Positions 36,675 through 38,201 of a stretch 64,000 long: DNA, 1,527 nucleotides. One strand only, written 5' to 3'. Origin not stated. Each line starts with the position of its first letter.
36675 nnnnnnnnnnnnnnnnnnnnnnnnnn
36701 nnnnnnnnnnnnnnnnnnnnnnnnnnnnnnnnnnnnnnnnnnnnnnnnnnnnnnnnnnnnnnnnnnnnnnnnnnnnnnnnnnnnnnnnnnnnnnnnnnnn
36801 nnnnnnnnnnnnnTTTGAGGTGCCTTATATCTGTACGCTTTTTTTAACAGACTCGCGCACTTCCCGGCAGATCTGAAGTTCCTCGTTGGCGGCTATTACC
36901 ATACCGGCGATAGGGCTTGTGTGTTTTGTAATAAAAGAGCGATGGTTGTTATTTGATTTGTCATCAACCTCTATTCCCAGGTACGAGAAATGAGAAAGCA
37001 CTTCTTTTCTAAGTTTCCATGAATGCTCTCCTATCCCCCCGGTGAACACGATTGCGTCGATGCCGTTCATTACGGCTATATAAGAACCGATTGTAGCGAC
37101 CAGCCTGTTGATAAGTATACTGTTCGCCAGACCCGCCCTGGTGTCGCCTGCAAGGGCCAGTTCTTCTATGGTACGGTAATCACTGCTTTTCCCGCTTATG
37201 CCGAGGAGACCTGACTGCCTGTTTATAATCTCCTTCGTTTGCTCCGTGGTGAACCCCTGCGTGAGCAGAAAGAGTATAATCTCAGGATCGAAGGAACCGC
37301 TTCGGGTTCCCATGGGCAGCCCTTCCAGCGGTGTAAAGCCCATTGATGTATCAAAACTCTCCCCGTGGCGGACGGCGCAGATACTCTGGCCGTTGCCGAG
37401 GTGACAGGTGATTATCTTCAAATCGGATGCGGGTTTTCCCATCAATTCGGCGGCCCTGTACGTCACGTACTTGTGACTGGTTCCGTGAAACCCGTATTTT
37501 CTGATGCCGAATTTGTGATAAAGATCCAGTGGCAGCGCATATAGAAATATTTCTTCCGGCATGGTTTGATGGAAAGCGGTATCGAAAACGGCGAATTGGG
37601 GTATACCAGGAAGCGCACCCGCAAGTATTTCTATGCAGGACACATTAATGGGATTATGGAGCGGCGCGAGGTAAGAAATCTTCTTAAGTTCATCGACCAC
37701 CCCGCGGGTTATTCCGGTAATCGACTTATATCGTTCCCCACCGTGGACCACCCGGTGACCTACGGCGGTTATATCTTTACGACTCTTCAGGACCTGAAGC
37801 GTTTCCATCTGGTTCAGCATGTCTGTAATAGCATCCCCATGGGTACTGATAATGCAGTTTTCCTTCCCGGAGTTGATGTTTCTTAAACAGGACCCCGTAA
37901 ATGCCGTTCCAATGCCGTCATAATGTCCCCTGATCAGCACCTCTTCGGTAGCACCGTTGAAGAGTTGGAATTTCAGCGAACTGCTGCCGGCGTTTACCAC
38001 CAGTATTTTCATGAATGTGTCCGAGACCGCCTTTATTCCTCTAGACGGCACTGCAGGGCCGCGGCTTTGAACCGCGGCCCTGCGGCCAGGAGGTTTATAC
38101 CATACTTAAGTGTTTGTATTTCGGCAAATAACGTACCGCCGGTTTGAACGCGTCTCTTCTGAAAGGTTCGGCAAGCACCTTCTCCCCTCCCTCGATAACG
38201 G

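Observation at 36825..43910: Candidate C2-sulfonate/2-hydroxy-sulfonate substrate-level-phosphorylation module: Xsc-like enzyme + acetate kinase, divergent from a giant YdiJ-like FAD/Fe-S dehydrogenase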

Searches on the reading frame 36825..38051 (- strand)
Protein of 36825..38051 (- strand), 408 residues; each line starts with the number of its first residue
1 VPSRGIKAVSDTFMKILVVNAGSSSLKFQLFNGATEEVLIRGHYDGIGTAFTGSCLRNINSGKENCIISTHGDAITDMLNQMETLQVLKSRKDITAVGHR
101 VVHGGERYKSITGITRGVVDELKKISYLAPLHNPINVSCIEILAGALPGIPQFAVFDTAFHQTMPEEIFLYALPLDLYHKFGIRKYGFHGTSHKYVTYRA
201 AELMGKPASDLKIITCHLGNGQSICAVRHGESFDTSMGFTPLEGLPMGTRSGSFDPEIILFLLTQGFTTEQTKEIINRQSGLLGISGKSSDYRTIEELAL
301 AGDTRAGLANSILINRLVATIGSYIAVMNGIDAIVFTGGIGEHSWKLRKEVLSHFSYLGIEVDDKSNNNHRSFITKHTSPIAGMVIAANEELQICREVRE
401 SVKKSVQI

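Call 3: search_protein_families(library=pfam, proteins=[window:36825-38051:-])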
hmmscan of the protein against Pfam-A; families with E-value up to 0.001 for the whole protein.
window:36825-38051:- (408 aa): 1 family
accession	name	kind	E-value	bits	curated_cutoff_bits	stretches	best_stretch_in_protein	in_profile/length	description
PF00871.23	Acetate_kinase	-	2.3e-135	451.7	22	1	15-395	1-391/392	Acetokinase family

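Call 4: search_protein_families(library=ncbifam, proteins=[window:36825-38051:-])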
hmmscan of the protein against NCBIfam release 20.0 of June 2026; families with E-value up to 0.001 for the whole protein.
window:36825-38051:- (408 aa): 8 families
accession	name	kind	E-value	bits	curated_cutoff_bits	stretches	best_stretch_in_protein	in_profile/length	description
TIGR00016.1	ackA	subfamily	4.8e-136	453.7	293.4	1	13-398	3-400/405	acetate/propionate family kinase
NF009063.0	PRK12397.1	equivalog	1.2e-130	435.8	659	1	14-399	3-390/404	acetate/propionate family kinase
NF009099.0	PRK12440.1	equivalog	1.2e-108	363.6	693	1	16-397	6-392/397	acetate/propionate family kinase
NF009045.0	PRK12379.1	equivalog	1.5e-108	363.2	580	1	13-395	4-386/402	propionate kinase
NF005520.0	PRK07157.1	equivalog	4.9e-96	322.3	561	1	14-401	3-397/400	acetate kinase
NF005462.0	PRK07058.1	equivalog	2.1e-90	303.6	486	1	16-402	6-390/396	acetate/propionate family kinase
NF002834.0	PRK03011.1-5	subfamily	4.3e-24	85.3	222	1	184-352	150-317/357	butyrate kinase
TIGR02707.1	butyr_kinase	equivalog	6.9e-20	71.3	289.1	1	184-357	147-319/351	butyrate kinase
